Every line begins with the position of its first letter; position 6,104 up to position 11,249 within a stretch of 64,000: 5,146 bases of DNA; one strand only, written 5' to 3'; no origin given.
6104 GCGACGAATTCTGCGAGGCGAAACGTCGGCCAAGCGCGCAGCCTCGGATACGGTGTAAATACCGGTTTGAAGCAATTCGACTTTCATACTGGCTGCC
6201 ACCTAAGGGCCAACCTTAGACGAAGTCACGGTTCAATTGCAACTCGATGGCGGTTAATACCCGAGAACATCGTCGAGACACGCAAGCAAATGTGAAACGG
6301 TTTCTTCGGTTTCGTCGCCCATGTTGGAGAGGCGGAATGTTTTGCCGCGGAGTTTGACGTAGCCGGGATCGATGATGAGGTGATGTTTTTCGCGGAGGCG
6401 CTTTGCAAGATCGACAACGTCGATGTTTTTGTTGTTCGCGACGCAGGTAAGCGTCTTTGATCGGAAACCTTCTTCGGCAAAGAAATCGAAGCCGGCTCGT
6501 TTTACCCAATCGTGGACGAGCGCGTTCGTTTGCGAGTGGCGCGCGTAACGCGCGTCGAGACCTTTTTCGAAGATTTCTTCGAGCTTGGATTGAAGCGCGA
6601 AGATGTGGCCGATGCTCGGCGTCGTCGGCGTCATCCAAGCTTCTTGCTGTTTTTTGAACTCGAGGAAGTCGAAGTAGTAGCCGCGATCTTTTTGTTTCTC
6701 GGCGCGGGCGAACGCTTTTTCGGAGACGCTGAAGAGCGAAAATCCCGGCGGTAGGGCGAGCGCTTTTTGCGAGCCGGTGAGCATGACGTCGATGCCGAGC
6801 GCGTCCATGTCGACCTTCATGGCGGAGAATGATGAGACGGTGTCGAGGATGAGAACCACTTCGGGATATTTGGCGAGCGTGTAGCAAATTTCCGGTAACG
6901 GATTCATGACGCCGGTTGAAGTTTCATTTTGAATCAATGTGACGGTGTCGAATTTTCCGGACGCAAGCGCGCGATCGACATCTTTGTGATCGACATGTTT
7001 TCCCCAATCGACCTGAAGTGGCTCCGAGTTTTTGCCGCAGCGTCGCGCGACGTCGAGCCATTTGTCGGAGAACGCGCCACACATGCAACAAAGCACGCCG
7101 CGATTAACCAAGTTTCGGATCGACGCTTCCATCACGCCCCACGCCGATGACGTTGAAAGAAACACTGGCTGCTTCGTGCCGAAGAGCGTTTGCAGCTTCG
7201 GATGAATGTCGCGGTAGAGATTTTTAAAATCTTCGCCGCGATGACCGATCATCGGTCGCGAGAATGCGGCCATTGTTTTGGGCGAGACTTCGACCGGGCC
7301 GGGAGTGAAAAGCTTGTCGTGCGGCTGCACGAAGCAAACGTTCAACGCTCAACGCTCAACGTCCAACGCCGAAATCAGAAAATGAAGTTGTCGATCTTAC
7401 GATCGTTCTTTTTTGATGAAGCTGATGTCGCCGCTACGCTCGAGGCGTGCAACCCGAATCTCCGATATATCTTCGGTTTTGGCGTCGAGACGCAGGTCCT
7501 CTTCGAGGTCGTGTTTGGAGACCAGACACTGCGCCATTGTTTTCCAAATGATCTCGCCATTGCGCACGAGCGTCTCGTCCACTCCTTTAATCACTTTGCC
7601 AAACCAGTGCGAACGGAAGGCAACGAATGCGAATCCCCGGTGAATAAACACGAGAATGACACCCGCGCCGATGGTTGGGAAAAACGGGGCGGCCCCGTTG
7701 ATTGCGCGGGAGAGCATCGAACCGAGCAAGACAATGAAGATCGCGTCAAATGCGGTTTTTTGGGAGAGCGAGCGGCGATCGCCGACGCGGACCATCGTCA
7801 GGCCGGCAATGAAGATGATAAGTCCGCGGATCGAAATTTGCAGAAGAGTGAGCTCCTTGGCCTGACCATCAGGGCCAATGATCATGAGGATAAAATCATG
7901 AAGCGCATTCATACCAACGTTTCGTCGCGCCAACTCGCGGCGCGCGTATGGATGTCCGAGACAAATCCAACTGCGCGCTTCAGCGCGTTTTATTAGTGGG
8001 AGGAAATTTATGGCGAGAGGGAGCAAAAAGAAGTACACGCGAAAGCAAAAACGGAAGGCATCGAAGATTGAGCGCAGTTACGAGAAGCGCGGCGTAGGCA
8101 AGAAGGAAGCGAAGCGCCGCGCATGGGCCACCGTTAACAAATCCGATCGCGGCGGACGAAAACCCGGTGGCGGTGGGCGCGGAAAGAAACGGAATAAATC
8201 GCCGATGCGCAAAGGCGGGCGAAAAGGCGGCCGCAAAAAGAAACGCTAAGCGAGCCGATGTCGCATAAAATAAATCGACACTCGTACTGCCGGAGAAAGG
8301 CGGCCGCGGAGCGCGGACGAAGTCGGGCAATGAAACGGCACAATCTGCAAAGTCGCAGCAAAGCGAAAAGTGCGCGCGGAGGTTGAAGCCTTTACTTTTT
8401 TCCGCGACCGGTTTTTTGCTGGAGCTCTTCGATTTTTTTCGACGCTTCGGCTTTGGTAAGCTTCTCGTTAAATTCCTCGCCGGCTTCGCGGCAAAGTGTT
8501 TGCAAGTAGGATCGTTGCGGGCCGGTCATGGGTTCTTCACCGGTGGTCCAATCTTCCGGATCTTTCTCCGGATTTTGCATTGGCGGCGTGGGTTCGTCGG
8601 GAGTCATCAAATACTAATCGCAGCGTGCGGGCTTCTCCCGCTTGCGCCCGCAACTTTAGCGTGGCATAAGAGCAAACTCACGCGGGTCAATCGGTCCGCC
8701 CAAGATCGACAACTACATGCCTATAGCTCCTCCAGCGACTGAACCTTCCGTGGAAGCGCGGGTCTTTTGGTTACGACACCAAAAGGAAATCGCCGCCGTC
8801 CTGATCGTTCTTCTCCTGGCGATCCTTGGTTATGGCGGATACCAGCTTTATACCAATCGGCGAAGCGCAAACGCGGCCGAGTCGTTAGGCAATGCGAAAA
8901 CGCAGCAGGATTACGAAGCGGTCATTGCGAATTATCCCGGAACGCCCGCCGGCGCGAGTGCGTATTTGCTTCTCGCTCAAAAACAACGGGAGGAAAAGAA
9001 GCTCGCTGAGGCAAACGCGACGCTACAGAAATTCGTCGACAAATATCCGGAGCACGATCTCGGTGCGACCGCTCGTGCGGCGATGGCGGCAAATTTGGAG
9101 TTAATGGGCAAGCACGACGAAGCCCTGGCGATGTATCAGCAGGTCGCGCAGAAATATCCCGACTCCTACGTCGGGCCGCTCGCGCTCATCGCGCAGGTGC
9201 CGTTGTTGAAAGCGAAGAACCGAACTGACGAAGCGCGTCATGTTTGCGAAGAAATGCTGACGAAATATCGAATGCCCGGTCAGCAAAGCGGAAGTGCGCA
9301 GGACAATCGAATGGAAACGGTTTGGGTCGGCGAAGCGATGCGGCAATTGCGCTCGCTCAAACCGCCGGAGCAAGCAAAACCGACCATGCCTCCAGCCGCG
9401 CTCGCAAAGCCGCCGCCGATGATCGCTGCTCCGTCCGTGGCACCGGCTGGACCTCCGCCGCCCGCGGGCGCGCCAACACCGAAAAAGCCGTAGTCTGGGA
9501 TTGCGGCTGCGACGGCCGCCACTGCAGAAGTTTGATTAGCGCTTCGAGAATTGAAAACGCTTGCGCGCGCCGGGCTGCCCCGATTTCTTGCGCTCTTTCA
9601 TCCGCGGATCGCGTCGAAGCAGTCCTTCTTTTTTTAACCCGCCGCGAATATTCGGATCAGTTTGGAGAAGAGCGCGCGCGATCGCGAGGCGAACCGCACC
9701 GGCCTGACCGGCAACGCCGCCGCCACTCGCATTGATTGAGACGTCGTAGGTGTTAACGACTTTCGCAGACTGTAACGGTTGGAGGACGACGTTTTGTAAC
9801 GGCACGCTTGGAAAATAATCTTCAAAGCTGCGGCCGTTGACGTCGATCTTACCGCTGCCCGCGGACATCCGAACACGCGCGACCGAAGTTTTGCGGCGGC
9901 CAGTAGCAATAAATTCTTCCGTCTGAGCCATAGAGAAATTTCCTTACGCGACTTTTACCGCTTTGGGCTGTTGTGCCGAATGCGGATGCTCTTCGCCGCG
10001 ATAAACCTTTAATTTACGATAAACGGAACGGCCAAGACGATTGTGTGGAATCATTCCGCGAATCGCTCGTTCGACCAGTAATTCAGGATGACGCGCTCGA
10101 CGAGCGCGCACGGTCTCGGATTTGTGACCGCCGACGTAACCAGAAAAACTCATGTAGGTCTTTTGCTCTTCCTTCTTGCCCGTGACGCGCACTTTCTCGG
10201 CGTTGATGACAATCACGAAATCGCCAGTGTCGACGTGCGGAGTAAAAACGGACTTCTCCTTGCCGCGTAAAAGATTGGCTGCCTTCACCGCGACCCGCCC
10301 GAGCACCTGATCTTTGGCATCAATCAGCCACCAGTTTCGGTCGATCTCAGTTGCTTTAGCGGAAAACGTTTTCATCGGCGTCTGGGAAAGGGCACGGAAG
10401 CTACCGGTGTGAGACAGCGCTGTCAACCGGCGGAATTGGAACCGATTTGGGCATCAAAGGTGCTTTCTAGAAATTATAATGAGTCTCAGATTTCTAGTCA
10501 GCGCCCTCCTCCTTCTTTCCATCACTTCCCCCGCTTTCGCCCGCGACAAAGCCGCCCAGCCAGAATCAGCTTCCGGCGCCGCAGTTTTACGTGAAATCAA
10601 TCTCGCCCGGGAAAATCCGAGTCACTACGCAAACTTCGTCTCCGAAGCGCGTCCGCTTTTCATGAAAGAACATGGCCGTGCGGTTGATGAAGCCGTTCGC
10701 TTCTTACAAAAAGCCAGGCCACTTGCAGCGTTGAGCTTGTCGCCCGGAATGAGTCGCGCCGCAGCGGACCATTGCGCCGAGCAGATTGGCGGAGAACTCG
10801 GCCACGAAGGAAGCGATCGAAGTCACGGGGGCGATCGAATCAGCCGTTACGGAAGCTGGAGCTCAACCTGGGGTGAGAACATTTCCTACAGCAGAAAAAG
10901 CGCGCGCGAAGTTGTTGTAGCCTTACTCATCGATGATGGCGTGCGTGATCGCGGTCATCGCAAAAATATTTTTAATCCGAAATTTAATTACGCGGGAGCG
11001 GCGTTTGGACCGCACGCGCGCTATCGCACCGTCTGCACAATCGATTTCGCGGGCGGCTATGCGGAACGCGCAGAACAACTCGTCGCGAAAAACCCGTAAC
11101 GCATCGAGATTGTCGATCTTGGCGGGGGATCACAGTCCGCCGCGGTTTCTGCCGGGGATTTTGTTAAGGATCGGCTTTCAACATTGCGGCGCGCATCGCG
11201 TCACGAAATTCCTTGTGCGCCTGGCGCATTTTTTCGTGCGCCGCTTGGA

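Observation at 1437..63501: Hyper-abundant 10-mer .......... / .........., about one copy per 1.3 kb in both orientations (DNA-uptake-sequence-like)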

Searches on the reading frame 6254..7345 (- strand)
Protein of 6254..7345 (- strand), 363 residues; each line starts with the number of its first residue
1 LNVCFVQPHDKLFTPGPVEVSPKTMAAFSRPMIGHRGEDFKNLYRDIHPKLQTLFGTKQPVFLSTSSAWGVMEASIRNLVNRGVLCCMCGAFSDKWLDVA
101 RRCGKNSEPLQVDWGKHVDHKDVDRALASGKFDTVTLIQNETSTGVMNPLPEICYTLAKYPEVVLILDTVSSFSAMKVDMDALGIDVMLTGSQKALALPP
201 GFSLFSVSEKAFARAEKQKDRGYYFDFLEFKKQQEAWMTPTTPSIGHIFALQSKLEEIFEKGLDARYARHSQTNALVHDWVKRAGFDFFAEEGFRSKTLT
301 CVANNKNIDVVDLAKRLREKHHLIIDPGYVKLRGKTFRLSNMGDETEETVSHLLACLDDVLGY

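Call 9: search_protein_families(library=pfam, proteins=[window:6254-7345:-])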
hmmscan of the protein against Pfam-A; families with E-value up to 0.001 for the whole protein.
window:6254-7345:- (363 aa): 1 family
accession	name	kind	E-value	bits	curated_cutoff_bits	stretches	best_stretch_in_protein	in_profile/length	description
PF00266.25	Aminotran_5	-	2.3e-20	73.4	21.5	1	32-320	33-331/371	Aminotransferase class-V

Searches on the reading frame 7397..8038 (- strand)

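Call 18: search_protein_families(library=pfam, proteins=[window:7397-8038:-], max_evalue=0.0001)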
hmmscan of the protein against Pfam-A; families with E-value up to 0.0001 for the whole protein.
window:7397-8038:- (213 aa): 1 family
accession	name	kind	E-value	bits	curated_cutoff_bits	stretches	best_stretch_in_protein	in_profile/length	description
PF04239.17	DUF421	-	2.8e-09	36.9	23.6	1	142-212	2-71/129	YetF C-terminal domain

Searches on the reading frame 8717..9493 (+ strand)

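Call 18: search_protein_families(library=pfam, proteins=[window:8717-9493:+], max_evalue=0.0001)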
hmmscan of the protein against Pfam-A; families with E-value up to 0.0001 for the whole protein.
window:8717-9493:+ (258 aa): 4 families
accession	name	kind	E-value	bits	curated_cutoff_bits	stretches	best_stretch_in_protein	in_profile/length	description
PF09976.15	TPR_21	-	6.9e-15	55.7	25.5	1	16-178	2-170/193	Tetratricopeptide repeat-like domain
PF13174.12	TPR_6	-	9.5e-13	48.3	26.3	1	124-150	7-33/33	Tetratricopeptide repeat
PF13428.12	TPR_14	-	5e-06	27.1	23.5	0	119-151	3-35/44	Tetratricopeptide repeat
PF14559.12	TPR_19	-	2.8e-05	24.8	25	0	130-181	4-52/68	Tetratricopeptide repeat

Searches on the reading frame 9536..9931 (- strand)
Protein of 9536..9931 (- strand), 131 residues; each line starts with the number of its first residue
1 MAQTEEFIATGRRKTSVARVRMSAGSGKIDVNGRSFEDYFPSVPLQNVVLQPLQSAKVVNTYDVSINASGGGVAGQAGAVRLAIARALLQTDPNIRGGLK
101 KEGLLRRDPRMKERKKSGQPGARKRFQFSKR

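Call 18: search_protein_families(library=pfam, proteins=[window:9536-9931:-], max_evalue=0.0001)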
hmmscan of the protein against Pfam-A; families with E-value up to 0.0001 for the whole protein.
window:9536-9931:- (131 aa): 1 family
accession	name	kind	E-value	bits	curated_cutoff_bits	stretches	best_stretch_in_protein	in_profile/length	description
PF00380.25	Ribosomal_S9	-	2.6e-46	157.5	22.5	1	11-131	1-121/121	Ribosomal protein S9/S16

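Call 65: find_encoding_contigs(protein=window:9536-9931:-, flank=10000, max_places=6)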
Protein window:9536-9931:- (131 aa): 1 contig read that carries it; 1 place shown.
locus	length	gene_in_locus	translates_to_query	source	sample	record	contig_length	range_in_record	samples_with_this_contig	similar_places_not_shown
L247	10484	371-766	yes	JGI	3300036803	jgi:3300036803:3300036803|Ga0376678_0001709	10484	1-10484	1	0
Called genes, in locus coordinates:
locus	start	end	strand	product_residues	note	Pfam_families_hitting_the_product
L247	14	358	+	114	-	PF00572:Ribosomal_L13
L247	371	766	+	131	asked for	PF00380:Ribosomal_S9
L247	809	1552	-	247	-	PF09976:TPR_21, PF13174:TPR_6 (faint), PF13428:TPR_14 (faint), PF14559:TPR_19 (faint)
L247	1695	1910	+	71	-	PF11272:DUF3072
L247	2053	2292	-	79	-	-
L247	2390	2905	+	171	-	PF04239:DUF421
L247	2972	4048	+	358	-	PF00266:Aminotran_5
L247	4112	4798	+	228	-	PF13518:HTH_28 (weak), PF13542:HTH_Tnp_ISL3 (faint), PF13551:HTH_29 (faint), PF12728:HTH_17 (faint), PF04255:DUF433 (weak)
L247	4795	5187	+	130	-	PF18478:PIN_10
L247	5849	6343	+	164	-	PF00578:AhpC-TSA, PF08534:Redoxin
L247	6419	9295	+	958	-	PF00330:Aconitase, PF00694:Aconitase_C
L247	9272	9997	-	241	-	PF09844:DUF2071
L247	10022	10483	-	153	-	?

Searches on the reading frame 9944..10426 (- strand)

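Call 18: search_protein_families(library=pfam, proteins=[window:9944-10426:-], max_evalue=0.0001)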
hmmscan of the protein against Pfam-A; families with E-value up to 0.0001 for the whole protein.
window:9944-10426:- (160 aa): 1 family
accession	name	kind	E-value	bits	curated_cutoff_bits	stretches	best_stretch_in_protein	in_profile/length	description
PF00572.24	Ribosomal_L13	-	4.2e-44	149.9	23.8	1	30-148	1-119/119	Ribosomal protein L13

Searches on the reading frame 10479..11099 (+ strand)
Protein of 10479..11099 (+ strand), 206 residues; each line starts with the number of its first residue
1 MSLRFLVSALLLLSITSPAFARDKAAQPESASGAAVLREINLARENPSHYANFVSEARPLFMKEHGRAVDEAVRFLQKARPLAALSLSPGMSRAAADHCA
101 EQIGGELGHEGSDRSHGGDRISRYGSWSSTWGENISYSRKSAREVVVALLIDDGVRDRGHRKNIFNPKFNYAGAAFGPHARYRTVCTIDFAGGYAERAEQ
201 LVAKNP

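Call 18: search_protein_families(library=pfam, proteins=[window:10479-11099:+], max_evalue=0.0001)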
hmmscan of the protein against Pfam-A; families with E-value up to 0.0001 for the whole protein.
window:10479-11099:+ (206 aa): 1 family
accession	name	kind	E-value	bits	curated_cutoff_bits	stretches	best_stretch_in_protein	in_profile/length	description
PF00188.32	CAP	-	2e-09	38.7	21.1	1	44-187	8-114/117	Cysteine-rich secretory protein family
